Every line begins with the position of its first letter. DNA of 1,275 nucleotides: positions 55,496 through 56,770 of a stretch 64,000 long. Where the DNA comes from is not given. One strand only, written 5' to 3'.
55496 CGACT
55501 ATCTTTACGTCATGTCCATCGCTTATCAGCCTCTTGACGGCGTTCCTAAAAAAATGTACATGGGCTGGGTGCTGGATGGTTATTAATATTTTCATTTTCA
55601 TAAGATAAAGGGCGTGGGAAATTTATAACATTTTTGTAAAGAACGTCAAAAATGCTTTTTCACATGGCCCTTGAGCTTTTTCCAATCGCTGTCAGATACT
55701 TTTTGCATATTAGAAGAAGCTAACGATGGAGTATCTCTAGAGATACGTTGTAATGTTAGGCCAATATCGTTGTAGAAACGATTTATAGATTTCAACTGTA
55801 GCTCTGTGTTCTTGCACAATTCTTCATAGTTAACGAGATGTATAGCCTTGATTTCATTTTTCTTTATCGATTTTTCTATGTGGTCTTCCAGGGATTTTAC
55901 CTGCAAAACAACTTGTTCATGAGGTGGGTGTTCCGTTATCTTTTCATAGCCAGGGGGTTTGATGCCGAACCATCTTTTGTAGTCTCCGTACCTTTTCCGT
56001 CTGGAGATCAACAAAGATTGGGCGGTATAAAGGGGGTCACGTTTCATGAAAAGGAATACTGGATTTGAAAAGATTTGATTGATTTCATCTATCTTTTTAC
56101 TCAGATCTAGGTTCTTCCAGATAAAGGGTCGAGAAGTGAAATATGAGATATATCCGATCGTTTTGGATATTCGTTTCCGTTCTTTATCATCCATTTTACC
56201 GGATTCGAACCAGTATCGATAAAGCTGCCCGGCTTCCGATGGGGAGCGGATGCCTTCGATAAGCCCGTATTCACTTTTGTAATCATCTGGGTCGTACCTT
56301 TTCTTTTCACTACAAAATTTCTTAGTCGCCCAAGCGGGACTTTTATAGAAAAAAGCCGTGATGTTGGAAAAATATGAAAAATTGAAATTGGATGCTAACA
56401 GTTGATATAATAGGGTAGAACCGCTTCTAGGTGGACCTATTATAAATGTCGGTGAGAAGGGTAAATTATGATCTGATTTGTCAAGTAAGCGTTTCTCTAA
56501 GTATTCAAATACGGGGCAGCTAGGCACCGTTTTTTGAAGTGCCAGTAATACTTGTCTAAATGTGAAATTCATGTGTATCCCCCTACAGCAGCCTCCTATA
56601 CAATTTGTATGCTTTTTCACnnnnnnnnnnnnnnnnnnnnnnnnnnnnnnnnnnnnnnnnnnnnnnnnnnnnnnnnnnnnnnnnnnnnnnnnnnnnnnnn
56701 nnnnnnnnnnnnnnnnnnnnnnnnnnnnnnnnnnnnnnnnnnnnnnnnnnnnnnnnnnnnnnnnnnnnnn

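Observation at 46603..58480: Surface-glycan island predicting sulfated, modified N-glycans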

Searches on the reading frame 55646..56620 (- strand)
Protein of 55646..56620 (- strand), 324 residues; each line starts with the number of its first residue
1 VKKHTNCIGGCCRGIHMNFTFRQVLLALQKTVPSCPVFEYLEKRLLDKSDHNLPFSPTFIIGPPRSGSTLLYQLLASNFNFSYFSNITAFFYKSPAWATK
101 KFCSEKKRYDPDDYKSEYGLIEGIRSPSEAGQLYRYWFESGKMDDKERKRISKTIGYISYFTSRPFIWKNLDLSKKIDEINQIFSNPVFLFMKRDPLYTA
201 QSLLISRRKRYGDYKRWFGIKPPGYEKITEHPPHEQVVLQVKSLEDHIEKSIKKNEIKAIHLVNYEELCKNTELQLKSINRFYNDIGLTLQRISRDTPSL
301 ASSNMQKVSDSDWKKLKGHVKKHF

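Call 5: search_protein_families(library=pfam, proteins=[window:55646-56620:-], max_evalue=0.01)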
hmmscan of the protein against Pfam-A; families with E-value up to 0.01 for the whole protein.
window:55646-56620:- (324 aa): 2 families
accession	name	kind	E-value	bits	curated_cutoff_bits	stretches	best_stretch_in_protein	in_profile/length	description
PF13469.12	Sulfotransfer_3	-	4e-14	53.8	27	1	57-282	1-209/216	Sulfotransferase family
PF00685.33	Sulfotransfer_1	-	8.2e-07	29.1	22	0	241-284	137-180/255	Sulfotransferase domain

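Call 6: search_protein_families(library=ncbifam, proteins=[window:55646-56620:-], max_evalue=0.01)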
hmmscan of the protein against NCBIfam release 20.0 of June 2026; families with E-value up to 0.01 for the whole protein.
window:55646-56620:- (324 aa): 0 families

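Call 20: find_homologous_proteins(query=window:55646-56620:-)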
Query window:55646-56620:- (324 aa): 57 proteins with E <= 0.001 among 1211 candidates.
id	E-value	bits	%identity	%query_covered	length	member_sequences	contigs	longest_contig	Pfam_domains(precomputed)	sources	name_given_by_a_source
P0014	8.5e-203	691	98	95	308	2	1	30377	PF13469.13,PF00685.34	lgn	-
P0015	2.3e-117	410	59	95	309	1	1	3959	PF13469.13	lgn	-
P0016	1.4e-86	309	50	94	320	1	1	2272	PF13469.13,PF00685.34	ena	-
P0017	8.1e-84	300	47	94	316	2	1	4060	PF13469.13,PF00685.34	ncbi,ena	-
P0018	3.9e-66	242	42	94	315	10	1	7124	PF13469.13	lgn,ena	-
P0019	3.8e-61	225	39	94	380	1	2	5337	PF13469.13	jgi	-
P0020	1.6e-58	217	40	89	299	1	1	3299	PF13469.13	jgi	-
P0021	3.6e-57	212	40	91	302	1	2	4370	PF13469.13,PF00685.34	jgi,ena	-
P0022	1.2e-55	207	38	94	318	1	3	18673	PF13469.13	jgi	jgi:hypothetical protein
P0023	4.4e-54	202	40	89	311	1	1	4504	PF13469.13,PF00685.34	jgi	jgi:hypothetical protein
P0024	1.5e-52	197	38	89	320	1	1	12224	PF13469.13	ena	-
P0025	3.2e-49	186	39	85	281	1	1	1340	PF13469.13,PF00685.34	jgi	jgi:hypothetical protein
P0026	3.4e-45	173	35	91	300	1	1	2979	PF13469.13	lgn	-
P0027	7.4e-45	172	39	86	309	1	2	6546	PF13469.13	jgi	jgi:hypothetical protein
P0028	8.9e-45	171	38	92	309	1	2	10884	PF13469.13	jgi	jgi:hypothetical protein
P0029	4.2e-41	159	37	82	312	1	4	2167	PF13469.13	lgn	-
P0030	3.6e-40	156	34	93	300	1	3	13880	PF13469.13,PF00685.34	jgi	-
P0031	4.9e-40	156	35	89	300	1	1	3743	PF13469.13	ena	-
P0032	4.3e-39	153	36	82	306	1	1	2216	PF13469.13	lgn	-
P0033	5.4e-39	152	36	81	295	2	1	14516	PF09037.17,PF13469.13,PF00685.34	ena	-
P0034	4.0e-38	150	36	81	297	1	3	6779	PF13469.13,PF00685.34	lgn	-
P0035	7.4e-38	149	34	82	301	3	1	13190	PF13469.13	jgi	-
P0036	1.6e-37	148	36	87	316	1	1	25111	PF13469.13,PF00685.34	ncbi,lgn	-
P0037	1.5e-36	144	36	82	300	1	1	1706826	PF13469.13,PF00685.34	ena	-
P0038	1.6e-36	144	37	70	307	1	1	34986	PF13469.13,PF00685.34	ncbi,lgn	-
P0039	7.8e-36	142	33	86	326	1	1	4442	PF13469.13,PF00685.34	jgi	-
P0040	1.0e-35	142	35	82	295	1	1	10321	PF13469.13,PF00685.34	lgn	-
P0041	2.3e-35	141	35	83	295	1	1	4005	PF13469.13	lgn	-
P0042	3.2e-35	140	33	87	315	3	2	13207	PF13469.13,PF00685.34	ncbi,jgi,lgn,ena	-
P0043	5.8e-35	139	37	81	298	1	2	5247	PF13469.13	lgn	-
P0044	4.4e-34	136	33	88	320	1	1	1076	PF13469.13,PF00685.34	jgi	jgi:hypothetical protein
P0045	9.5e-34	135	36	77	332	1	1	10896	PF13469.13,PF00685.34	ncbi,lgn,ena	-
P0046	2.4e-32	131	28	90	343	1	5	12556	PF13469.13,PF00685.34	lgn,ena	-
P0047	6.7e-32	129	33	87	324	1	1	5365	PF13469.13,PF00685.34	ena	-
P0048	3.0e-31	127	32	87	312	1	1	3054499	PF13469.13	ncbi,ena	-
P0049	3.9e-31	127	32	84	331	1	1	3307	PF13469.13,PF00685.34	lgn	-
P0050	3.9e-31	127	35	72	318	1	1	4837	PF13469.13,PF00685.34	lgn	-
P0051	4.4e-30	123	32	78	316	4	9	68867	PF13469.13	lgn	-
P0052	8.7e-30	122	33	75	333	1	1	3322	PF13469.13,PF00685.34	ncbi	-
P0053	1.1e-29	122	29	82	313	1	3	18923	PF13469.13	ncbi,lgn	ncbi:MAG: sulfotransferase [bacterium]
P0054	1.6e-26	112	32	79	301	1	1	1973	PF13469.13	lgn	-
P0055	2.5e-26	111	31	83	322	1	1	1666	PF13469.13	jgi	jgi:hypothetical protein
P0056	3.3e-25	107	29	85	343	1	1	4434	PF13469.13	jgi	jgi:hypothetical protein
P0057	6.0e-25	106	31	80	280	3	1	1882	PF13469.13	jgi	jgi:hypothetical protein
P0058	9.3e-25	106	31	77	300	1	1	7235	PF13469.13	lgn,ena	-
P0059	1.0e-24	106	28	86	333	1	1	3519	PF09037.17,PF13469.13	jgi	-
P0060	1.9e-24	105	27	72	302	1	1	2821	PF13469.13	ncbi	-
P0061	2.7e-24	104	30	75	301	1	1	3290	PF13469.13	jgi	jgi:hypothetical protein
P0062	3.0e-24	104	30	85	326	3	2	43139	PF13469.13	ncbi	-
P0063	1.7e-22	98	31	71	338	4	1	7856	PF13469.13,PF00685.34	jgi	-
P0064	6.5e-22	96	32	72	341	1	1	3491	PF13469.13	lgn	-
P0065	1.9e-20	92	31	82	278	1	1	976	PF13469.13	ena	-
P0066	1.9e-19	88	28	70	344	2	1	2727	PF13469.13,PF00685.34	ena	-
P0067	2.2e-19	88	29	86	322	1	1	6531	PF13469.13,PF00685.34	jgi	jgi:hypothetical protein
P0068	2.7e-19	88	33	56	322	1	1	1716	PF13469.13,PF00685.34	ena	-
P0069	1.1e-18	86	28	84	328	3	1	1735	PF13469.13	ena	-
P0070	6.9e-15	73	29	66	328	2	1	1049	PF13469.13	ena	-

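Call 21: find_encoding_contigs(protein=P0018, flank=8000, max_places=2)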
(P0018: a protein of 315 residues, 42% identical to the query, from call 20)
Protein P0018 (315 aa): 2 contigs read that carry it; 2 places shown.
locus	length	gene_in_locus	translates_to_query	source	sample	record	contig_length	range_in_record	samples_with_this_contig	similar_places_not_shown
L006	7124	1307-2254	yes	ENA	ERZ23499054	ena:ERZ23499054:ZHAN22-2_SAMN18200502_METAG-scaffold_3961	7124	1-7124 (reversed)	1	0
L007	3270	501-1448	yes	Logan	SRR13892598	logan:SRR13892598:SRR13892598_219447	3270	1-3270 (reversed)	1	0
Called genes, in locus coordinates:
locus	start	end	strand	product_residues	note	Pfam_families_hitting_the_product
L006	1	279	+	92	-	?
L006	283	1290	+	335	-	-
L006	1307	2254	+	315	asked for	PF13469:Sulfotransfer_3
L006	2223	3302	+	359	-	PF04007:DUF354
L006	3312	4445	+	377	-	PF13439:Glyco_transf_4, PF00534:Glycos_transf_1, PF13692:Glyco_trans_1_4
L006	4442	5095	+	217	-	-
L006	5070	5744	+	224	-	PF01909:NTP_transf_2 (weak)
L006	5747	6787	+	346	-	PF00534:Glycos_transf_1, PF13692:Glyco_trans_1_4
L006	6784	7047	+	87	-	-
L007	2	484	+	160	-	?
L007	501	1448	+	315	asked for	PF13469:Sulfotransfer_3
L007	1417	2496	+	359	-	PF04007:DUF354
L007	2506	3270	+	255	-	?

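Call 22: find_encoding_contigs(protein=P0022, flank=10000, max_places=2)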
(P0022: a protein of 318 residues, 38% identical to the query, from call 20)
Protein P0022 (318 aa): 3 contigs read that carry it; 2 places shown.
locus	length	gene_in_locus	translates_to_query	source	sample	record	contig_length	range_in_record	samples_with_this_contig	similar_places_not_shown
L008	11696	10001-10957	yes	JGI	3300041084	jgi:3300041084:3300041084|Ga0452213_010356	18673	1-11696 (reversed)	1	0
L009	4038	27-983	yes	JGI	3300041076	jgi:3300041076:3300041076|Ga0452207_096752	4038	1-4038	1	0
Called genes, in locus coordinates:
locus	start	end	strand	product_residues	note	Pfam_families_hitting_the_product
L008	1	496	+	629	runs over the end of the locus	PF13522:GATase_6, PF13537:GATase_7, PF00733:Asn_synthase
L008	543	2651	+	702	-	PF13431:TPR_17 (faint), PF13371:TPR_9 (faint), PF13424:TPR_12 (faint), PF13432:TPR_16 (faint), PF24575:TPR_Slam (weak), PF00515:TPR_1 (faint), PF13414:TPR_11, PF14559:TPR_19, +9 more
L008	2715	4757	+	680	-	PF13428:TPR_14 (faint), PF13431:TPR_17 (faint), PF13432:TPR_16 (faint), PF00515:TPR_1 (weak), PF13424:TPR_12 (weak), PF14559:TPR_19 (weak), PF23914:TPR_CcmH_CycH (weak), PF14559:TPR_19 (weak), +6 more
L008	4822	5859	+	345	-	-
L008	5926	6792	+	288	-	PF25084:LbH_EIF2B (faint), PF25087:GMPPB_C (faint), PF14602:Hexapep_2 (faint), PF00132:Hexapep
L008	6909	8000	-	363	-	PF00534:Glycos_transf_1, PF13692:Glyco_trans_1_4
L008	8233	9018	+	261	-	-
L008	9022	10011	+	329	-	PF13480:Acetyltransf_6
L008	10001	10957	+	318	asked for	PF13469:Sulfotransfer_3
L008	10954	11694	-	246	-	?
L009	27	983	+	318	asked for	PF13469:Sulfotransfer_3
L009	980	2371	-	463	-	-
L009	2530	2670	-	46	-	-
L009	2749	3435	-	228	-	PF02463:SMC_N (faint), PF00005:ABC_tran, PF13304:AAA_21 (faint)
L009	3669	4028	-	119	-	PF02687:FtsX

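Call 23: find_encoding_contigs(protein=P0015, flank=5000, max_places=2)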
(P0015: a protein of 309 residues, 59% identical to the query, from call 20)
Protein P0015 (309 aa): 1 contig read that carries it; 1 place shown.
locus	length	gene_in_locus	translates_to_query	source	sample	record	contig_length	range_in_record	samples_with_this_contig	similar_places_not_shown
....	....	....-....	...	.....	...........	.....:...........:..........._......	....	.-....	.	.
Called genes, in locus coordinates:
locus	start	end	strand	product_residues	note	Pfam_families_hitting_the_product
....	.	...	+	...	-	?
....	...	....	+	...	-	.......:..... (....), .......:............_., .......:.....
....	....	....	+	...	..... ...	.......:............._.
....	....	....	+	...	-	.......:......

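Call 29: search_solved_structures(query=window:55646-56620:-, max_evalue=0.1, show_alignments=1)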
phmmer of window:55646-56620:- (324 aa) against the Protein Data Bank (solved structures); distinct sequences matched with E-value up to 0.1: 0.

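Call 34: find_related_loci(query=A2, collection=genome_contigs, flank=8000)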
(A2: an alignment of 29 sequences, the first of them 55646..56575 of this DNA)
Query A2 (309 aa) in genome_contigs; peptide patterns used: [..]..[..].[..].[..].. (x = any residue, [..] = any of these).
271 stretches matched a pattern; 224 encode a relative of the query (tblastn E <= 1e-3); the best 80 are kept; 80 distinct loci.
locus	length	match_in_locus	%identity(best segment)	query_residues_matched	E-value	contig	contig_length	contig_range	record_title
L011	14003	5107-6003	35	4-306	4e-55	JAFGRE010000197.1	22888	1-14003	MAG: Deltaproteobacteria bacterium isolate Zod_Metabat.815 k87_7496851, whole genome shotgun sequence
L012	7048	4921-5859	33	2-306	6e-52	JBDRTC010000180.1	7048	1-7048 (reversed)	MAG: Planctomycetota bacterium isolate MEGAHIT-group-3.47 k141_18249, whole genome shotgun sequence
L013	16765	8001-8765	39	42-301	1e-49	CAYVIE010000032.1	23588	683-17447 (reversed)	MAG TPA_asm: uncultured Desulfobacteraceae bacterium isolate SRP338002_co1_100 genome assembly, contig: NODE_1994_length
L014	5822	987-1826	34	23-308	7e-48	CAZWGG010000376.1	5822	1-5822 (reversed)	MAG TPA_asm: uncultured Bacteroidales bacterium isolate binchicken_co129_198 genome assembly, contig: NODE_48013_length_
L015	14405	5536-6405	32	25-307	2e-46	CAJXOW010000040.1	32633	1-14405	MAG TPA_asm: uncultured Balneolaceae bacterium isolate SRR6201613_bin.7_MetaBAT_v2.12.1_MAG genome assembly, contig: NOD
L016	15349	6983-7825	31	4-277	9e-44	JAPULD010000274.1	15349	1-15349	MAG: Planctomycetota bacterium isolate KW1-S15_97 KW1-S15_97_cg274, whole genome shotgun sequence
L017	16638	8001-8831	31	41-309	3e-43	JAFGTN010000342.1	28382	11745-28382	MAG: Pirellulales bacterium isolate Zod_Metabat.975 k87_5394157, whole genome shotgun sequence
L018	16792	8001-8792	34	26-283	2e-43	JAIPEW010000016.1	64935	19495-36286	MAG: Clostridiales bacterium isolate Tobar18m-G8 Tobar18m-C65, whole genome shotgun sequence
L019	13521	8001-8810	32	32-293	2e-42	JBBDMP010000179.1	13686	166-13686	MAG: Gaiellales bacterium isolate LejiaB_69_93 Lejia_B_5671_length_13686_cov_57, whole genome shotgun sequence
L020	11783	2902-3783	33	26-308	1e-42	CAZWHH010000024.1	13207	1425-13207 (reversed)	MAG TPA_asm: uncultured Bacteroidales bacterium isolate binchicken_co13_31 genome assembly, contig: NODE_7234_length_132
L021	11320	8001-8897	33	22-307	2e-42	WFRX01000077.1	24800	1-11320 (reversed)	MAG: bacterium isolate S015_6 k151_11937, whole genome shotgun sequence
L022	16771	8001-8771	33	26-276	5e-42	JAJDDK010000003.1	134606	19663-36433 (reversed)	MAG: Phycisphaerales bacterium isolate OFTM186 OFTM186_2, whole genome shotgun sequence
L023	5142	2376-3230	34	23-298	6e-42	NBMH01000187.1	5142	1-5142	MAG: Anaerolineaceae bacterium 4572_78 ex4572_78_scaffold_18734, whole genome shotgun sequence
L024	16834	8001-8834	33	37-308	1e-41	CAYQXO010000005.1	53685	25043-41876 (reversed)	MAG TPA_asm: uncultured Balneolaceae bacterium isolate SRP195330_co1_167 genome assembly, contig: NODE_210_length_53685_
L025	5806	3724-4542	33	44-307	2e-41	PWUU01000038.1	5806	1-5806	MAG: Dehalococcoidia bacterium isolate CSSed11_253R1 CS-Sed11-C29885, whole genome shotgun sequence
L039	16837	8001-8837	32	27-308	9e-39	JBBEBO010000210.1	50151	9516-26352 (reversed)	MAG: Brumimicrobium sp. isolate LejiaF_34_24 Lejia_F_985_length_50151_cov_13, whole genome shotgun sequence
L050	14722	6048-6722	35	42-269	1e-37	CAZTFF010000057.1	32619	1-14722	MAG TPA_asm: uncultured Caldilineaceae bacterium isolate binchicken_co17_31 genome assembly, contig: NODE_3763_length_32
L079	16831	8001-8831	31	21-302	8e-34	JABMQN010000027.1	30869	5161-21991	MAG: Chloroflexota bacterium isolate bin.164 k141_823461, whole genome shotgun sequence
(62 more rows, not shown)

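Call 48: search_protein_families(library=pfam, proteins=[L079:5877-6713:+, L079:11147-12244:+, L079:3955-4608:+, L050:4126-4902:+, L050:3173-4129:+, L050:7923-8999:+, L039:5566-6477:+, L039:9906-10670:+, L008:8233-9018:+, L039:4656-5564:+], max_evalue=0.01)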
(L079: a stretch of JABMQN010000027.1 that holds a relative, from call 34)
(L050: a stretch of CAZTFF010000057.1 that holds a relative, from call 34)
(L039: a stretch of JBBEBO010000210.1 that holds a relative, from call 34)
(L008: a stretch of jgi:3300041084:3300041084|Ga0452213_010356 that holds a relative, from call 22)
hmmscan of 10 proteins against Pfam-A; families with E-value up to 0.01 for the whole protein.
L079:5877-6713:+ (278 aa): 0 families

L079:11147-12244:+ (365 aa): 3 families
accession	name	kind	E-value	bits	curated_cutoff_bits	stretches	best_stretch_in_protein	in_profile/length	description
PF15632.11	ATPgrasp_Ter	-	1.4e-17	64.1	29.1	1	226-347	2-115/131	ATP-grasp in the biosynthetic pathway with Ter operon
PF21360.3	PylC-like_N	-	3.1e-12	46.9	27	1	21-119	1-96/96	PylC-like, N-terminal domain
PF02786.22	CPSase_L_D2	-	1.3e-05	25.2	19.8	0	157-200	28-68/211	Carbamoyl-phosphate synthase L chain, ATP binding domain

L079:3955-4608:+ (217 aa): 1 family
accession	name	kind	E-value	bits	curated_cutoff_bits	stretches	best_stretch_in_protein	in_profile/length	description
PF02585.22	PIG-L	-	1.3e-19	71.4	28.2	1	13-134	1-128/129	GlcNAc-PI de-N-acetylase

L050:4126-4902:+ (258 aa): 0 families

L050:3173-4129:+ (318 aa): 2 families
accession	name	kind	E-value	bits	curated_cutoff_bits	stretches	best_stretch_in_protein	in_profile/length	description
PF00535.33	Glycos_transf_2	-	2.8e-22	79.9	23.3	1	9-175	2-165/168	Glycosyl transferase family 2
PF13641.12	Glyco_tranf_2_3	-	9.9e-06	26.2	27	1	6-121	2-119/230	Glycosyltransferase like family 2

L050:7923-8999:+ (358 aa): 6 families
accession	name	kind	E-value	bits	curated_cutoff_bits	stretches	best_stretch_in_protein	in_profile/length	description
PF00534.26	Glycos_transf_1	-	6e-35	120.7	26.4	1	180-332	13-168/172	Glycosyl transferases group 1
PF13692.12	Glyco_trans_1_4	-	1.8e-33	116.2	27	1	185-322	4-142/142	Glycosyl transferases group 1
PF13439.12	Glyco_transf_4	-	1.8e-08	35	28.5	1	52-172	42-170/170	Glycosyltransferase Family 4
PF20706.3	GT4-conflict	-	8.7e-07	28.7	26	1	133-284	143-308/385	Family 4 Glycosyltransferase in conflict systems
PF13579.12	Glyco_trans_4_4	-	2e-06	28.7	29.7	1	63-165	55-156/158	Glycosyl transferase 4-like domain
PF13524.12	Glyco_trans_1_2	-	0.00028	21.3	25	1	213-333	14-125/144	Glycosyl transferase-like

L039:5566-6477:+ (303 aa): 7 families
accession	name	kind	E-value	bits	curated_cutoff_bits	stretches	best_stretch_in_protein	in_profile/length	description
PF00534.26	Glycos_transf_1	-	2e-15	57.2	26.4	1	194-272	79-159/172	Glycosyl transferases group 1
PF13439.12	Glyco_transf_4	-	3.7e-15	56.8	28.5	1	42-136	54-167/170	Glycosyltransferase Family 4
PF13692.12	Glyco_trans_1_4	-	6e-13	49.7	27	1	187-271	58-142/142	Glycosyl transferases group 1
PF13477.12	Glyco_trans_4_2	-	4.9e-12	46.6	23.4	1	21-110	36-129/139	Glycosyl transferase 4-like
PF13579.12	Glyco_trans_4_4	-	1e-06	29.6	29.7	1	28-98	38-112/158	Glycosyl transferase 4-like domain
PF13524.12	Glyco_trans_1_2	-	0.00037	20.9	25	1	196-272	36-115/144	Glycosyl transferase-like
PF04577.19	Glyco_transf_61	-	0.00097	19.8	27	0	146-210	45-116/137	Glycosyltransferase 61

L039:9906-10670:+ (254 aa): 0 families

L008:8233-9018:+ (261 aa): 0 families

L039:4656-5564:+ (302 aa): 3 families
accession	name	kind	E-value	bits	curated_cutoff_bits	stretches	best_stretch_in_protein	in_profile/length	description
PF13469.12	Sulfotransfer_3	-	2e-30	107.1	27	1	9-212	1-215/216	Sulfotransferase family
PF00685.33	Sulfotransfer_1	-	1.1e-12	48.4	22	1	10-220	4-199/255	Sulfotransferase domain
PF17784.7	Sulfotransfer_4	-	0.0068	16.7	22.8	0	130-178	85-133/215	Sulfotransferase domain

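Call 53: search_solved_structures(query=A3, max_evalue=1)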
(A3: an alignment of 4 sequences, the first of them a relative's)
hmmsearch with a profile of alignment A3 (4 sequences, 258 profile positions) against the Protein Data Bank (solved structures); distinct sequences matched with E-value up to 1: 10.
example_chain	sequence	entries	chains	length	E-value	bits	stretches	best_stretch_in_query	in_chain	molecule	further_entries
7bly_A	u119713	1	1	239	0.015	17.5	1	57-97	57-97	Aspergillus niger contig An12c0130, genomic contig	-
7y51_A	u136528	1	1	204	0.035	16.3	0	58-112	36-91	Predicted xylanase/chitin deacetylase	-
2c1g_A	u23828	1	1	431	0.054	15.7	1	30-98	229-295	PEPTIDOGLYCAN GLCNAC DEACETYLASE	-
7fbw_A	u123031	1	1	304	0.14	14.3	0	57-112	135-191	Predicted xylanase/chitin deacetylase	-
4m1b_A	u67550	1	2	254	0.21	13.7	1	31-102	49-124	Polysaccharide deacetylase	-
2c1i_A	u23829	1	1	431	0.25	13.5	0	38-98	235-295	PEPTIDOGLYCAN GLCNAC DEACETYLASE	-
3rxz_A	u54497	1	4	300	0.4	12.8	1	61-132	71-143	Polysaccharide deacetylase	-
5o6y_B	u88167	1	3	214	0.4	12.8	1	63-120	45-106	Peptidoglycan N-acetylglucosamine deacetylase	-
5o6y_A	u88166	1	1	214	0.42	12.7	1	63-119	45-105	Peptidoglycan N-acetylglucosamine deacetylase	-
4l1g_A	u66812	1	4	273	0.62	12.2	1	63-119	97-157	Peptidoglycan N-acetylglucosamine deacetylase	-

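Call 54: search_protein_families(library=ncbifam, proteins=[L050:4126-4902:+, L050:4913-5905:+, L050:6895-7926:+, L079:6707-7780:+, L079:8974-10044:+], max_evalue=0.1)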
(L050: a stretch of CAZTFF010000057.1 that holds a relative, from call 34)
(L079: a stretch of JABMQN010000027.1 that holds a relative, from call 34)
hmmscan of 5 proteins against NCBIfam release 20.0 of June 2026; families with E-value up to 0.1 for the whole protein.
L050:4126-4902:+ (258 aa): 0 families

L050:4913-5905:+ (330 aa): 3 families
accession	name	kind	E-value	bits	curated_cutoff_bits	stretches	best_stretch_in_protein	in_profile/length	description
TIGR03019.1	pepcterm_femAB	equivalog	2.3e-50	171.5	260.35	1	9-330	14-330/330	FemAB family XrtA/PEP-CTERM system-associated protein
NF047883.1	UAcmpLyAlTFemX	equivalog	0.00086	18.7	500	1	133-227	166-265/337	UDP-N-acetylmuramoylpentapeptide-lysine N(6)-alanyltransferase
NF033480.1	bifunc_MprF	equivalog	0.073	11.3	600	1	237-265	747-775/841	bifunctional lysylphosphatidylglycerol flippase/synthetase MprF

L050:6895-7926:+ (343 aa): 1 family
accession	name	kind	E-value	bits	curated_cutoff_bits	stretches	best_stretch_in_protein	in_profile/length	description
TIGR03999.1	thiol_BshA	equivalog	0.054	12.4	273.7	0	256-340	286-370/375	N-acetyl-alpha-D-glucosaminyl L-malate synthase BshA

L079:6707-7780:+ (357 aa): 2 families
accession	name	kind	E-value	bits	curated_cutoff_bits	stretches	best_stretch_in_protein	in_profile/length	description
TIGR03019.1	pepcterm_femAB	equivalog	4.3e-24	85.2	260.35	1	25-315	2-276/330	FemAB family XrtA/PEP-CTERM system-associated protein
NF047883.1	UAcmpLyAlTFemX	equivalog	4.3e-11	42.7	500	1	143-313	140-311/337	UDP-N-acetylmuramoylpentapeptide-lysine N(6)-alanyltransferase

L079:8974-10044:+ (356 aa): 3 families
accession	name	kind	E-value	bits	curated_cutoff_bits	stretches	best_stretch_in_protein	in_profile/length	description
NF046086.1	BFO_1060_trans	domain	0.0016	17.7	200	1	231-328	250-343/365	BFO_1060 family glycosyltransferase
TIGR01133.1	murG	equivalog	0.033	13.2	250.25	0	19-127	24-140/353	undecaprenyldiphospho-muramoylpentapeptide beta-N-acetylglucosaminyltransferase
NF041549.1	PssD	equivalog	0.057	13.7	110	0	12-92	9-87/151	PssD/Cps14F family polysaccharide biosynthesis glycosyltransferase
